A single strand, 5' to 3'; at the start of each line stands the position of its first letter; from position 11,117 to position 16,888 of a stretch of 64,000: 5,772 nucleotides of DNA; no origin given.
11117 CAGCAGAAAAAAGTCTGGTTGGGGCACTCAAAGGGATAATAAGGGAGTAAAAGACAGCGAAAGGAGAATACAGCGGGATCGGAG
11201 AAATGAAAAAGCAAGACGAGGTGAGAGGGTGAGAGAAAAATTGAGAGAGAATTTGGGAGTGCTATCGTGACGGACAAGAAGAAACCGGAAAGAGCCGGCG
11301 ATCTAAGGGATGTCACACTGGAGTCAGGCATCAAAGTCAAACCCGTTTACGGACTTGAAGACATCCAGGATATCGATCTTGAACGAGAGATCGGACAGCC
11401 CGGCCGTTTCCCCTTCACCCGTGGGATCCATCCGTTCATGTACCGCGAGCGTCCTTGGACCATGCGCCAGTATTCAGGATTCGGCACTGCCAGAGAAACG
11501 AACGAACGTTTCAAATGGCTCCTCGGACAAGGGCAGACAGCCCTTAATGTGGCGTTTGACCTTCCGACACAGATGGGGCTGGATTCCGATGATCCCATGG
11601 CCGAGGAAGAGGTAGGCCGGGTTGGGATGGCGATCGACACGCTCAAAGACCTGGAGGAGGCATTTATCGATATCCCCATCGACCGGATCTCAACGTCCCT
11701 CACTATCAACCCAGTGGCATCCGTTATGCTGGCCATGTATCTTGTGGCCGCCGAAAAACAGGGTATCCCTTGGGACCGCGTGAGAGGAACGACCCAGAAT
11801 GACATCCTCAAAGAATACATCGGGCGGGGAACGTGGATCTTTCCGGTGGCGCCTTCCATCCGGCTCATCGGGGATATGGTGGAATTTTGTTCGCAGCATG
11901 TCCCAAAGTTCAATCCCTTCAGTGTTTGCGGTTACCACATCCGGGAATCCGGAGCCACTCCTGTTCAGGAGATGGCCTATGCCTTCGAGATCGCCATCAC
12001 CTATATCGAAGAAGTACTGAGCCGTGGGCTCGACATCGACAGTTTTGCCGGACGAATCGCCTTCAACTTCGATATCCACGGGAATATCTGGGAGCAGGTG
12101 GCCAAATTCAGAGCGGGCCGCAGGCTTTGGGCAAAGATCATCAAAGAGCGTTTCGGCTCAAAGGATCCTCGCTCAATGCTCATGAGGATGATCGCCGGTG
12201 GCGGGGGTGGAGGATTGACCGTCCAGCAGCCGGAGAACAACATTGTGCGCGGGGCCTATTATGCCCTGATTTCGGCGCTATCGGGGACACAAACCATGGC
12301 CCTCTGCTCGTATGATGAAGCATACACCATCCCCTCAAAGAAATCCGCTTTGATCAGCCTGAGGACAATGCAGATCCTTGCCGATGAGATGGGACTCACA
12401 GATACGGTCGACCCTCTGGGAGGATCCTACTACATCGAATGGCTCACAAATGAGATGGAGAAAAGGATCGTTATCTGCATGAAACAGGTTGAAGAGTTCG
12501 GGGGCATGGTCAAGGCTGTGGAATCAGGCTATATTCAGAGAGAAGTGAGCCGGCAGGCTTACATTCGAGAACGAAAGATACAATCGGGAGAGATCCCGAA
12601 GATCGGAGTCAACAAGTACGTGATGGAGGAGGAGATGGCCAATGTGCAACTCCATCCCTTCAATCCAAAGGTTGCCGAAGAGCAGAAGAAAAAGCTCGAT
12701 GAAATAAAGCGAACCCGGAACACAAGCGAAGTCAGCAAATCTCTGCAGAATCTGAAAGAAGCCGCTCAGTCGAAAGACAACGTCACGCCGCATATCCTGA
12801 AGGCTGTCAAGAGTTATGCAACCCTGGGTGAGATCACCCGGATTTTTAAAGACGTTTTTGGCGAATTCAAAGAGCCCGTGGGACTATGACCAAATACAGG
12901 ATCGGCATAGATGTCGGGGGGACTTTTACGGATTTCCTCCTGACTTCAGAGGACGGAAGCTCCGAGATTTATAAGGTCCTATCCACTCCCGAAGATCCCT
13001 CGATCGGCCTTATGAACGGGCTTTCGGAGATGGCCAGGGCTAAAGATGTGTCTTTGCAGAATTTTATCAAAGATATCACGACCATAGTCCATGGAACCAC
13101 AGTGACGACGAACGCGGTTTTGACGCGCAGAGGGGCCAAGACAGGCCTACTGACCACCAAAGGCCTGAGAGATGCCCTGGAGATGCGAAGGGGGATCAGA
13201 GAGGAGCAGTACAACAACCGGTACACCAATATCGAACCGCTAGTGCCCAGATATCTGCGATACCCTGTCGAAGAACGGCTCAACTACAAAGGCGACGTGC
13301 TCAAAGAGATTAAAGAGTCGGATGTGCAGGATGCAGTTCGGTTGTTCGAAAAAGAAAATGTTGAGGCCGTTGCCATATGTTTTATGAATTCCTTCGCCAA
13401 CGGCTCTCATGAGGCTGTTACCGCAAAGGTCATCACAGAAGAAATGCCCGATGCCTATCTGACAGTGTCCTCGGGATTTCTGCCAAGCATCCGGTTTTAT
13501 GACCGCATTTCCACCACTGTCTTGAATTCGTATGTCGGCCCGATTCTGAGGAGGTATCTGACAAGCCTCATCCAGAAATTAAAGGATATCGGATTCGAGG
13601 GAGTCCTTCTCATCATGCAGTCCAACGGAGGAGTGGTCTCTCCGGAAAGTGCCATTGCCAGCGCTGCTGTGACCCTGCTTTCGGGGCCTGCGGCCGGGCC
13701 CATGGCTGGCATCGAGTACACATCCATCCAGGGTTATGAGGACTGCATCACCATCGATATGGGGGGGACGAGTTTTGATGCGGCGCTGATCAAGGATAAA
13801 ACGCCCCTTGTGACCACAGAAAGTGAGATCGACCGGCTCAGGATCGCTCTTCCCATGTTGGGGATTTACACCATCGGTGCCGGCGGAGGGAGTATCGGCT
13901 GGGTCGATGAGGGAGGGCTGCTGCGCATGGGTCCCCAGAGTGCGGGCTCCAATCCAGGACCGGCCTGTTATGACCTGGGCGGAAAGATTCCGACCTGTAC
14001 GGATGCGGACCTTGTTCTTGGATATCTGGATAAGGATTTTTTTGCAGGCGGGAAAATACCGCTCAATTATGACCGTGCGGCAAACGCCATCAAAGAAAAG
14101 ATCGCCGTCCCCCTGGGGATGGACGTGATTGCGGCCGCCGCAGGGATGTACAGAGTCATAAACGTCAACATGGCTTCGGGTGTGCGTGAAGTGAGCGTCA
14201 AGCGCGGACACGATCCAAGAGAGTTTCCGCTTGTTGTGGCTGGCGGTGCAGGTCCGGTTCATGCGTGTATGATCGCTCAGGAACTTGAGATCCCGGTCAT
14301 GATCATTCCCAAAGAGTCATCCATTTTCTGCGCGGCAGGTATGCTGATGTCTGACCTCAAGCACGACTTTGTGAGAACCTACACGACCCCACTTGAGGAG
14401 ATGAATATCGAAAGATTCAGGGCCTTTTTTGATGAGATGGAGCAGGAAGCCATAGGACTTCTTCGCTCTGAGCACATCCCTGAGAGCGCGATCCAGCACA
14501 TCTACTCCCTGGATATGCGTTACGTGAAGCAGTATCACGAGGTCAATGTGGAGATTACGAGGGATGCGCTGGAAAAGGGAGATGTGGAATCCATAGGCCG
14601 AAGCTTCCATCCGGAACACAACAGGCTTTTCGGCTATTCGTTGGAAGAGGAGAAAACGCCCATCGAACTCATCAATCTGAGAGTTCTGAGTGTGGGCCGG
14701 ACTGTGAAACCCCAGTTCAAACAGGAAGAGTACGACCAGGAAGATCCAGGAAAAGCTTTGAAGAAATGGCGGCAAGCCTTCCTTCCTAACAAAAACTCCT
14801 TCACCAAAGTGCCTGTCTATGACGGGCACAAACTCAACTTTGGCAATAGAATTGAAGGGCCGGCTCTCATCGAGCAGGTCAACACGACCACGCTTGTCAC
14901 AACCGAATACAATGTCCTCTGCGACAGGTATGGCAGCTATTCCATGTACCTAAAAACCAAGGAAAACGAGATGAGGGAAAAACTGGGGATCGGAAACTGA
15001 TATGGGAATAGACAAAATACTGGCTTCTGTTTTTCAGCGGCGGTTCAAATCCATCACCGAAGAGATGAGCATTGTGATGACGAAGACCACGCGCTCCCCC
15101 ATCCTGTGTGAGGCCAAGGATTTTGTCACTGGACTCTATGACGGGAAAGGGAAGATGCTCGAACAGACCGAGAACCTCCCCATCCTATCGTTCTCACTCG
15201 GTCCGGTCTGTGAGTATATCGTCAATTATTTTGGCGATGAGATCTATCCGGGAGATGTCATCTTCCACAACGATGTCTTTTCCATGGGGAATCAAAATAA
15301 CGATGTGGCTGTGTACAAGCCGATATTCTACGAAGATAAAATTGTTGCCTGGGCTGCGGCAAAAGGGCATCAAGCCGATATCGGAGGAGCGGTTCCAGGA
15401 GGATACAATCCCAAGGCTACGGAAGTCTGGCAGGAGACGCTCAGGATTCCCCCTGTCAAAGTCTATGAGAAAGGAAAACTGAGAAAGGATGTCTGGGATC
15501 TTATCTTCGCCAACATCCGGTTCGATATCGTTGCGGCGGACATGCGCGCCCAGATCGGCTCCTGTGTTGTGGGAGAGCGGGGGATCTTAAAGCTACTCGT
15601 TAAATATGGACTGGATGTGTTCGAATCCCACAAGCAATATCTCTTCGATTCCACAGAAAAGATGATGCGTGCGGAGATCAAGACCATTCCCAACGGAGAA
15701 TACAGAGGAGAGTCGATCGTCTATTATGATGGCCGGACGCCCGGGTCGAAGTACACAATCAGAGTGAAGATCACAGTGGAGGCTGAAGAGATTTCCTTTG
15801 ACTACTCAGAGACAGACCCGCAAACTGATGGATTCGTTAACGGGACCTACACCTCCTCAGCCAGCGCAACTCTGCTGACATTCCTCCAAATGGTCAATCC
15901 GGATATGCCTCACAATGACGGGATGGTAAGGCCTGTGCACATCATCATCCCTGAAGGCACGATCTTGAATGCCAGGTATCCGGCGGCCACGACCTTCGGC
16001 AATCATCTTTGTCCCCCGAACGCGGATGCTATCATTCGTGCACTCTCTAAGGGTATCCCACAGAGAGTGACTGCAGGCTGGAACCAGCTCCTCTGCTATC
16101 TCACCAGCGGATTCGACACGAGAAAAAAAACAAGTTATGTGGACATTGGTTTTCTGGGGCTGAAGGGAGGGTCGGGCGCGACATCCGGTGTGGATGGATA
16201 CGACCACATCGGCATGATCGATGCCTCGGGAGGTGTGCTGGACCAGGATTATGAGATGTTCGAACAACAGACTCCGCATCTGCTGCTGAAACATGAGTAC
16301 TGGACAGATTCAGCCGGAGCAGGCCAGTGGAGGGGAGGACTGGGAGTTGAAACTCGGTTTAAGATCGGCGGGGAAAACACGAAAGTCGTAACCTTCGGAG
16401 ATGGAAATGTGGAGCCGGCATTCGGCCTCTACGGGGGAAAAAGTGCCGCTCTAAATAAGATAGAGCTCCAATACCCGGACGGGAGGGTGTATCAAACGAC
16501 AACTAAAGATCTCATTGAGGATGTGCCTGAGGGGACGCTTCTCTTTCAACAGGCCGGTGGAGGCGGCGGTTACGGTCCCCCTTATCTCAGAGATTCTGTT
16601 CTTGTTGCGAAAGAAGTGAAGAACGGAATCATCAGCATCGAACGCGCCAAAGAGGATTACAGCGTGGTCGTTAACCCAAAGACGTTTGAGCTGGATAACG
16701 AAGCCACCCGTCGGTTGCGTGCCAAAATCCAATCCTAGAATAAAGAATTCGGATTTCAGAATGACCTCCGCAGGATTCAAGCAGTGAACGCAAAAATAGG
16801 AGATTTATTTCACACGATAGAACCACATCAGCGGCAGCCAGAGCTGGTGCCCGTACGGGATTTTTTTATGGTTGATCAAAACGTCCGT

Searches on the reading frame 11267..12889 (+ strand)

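Call 72: search_protein_families(library=pfam, proteins=[window:11267-12889:+], max_evalue=0.00001)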
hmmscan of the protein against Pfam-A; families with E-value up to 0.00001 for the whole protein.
window:11267-12889:+ (540 aa): 1 family
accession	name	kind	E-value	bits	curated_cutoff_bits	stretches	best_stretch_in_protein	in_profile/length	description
PF01642.28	MM_CoA_mutase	-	4.6e-194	646.1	22.1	1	19-532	3-512/512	Methylmalonyl-CoA mutase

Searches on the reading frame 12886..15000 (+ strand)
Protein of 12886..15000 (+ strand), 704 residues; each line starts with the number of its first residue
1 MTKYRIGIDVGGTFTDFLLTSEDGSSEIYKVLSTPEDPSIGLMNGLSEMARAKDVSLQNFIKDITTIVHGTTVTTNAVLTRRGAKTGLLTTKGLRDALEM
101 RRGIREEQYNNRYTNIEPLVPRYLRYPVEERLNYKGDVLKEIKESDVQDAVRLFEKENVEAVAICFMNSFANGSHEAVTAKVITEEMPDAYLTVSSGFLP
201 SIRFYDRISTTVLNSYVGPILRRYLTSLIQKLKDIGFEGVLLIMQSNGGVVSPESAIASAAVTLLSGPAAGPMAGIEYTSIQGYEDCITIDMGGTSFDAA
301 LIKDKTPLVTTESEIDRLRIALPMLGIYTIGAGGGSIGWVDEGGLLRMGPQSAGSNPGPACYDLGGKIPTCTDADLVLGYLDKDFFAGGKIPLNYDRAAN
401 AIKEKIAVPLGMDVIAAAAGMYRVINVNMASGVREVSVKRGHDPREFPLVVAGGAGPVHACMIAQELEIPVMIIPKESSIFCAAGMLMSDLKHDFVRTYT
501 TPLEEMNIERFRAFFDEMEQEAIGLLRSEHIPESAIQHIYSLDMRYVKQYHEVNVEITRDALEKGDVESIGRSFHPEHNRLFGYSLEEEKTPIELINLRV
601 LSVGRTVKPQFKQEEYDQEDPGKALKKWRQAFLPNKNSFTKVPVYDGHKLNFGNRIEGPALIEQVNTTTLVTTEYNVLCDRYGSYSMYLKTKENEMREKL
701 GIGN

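Call 72: search_protein_families(library=pfam, proteins=[window:12886-15000:+], max_evalue=0.00001)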
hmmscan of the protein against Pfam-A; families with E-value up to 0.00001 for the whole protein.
window:12886-15000:+ (704 aa): 3 families
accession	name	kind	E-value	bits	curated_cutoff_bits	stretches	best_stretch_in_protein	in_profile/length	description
PF01968.24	Hydantoinase_A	-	1.6e-90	303.8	22.9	1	207-494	1-290/291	Hydantoinase/oxoprolinase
PF05378.19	Hydant_A_N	-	1.3e-50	172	25.2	1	5-186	1-175/176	Hydantoinase/oxoprolinase N-terminal region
PF19278.4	Hydant_A_C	-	5.2e-16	59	21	1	508-682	11-185/193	Hydantoinase/oxoprolinase C-terminal domain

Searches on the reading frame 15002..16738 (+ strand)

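Call 72: search_protein_families(library=pfam, proteins=[window:15002-16738:+], max_evalue=0.00001)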
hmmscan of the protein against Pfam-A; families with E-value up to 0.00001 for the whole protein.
window:15002-16738:+ (578 aa): 1 family
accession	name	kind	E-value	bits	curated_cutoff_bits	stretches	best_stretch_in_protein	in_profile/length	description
PF02538.19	Hydantoinase_B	-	3.3e-145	484.9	26.8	1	4-527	1-519/519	Hydantoinase B/oxoprolinase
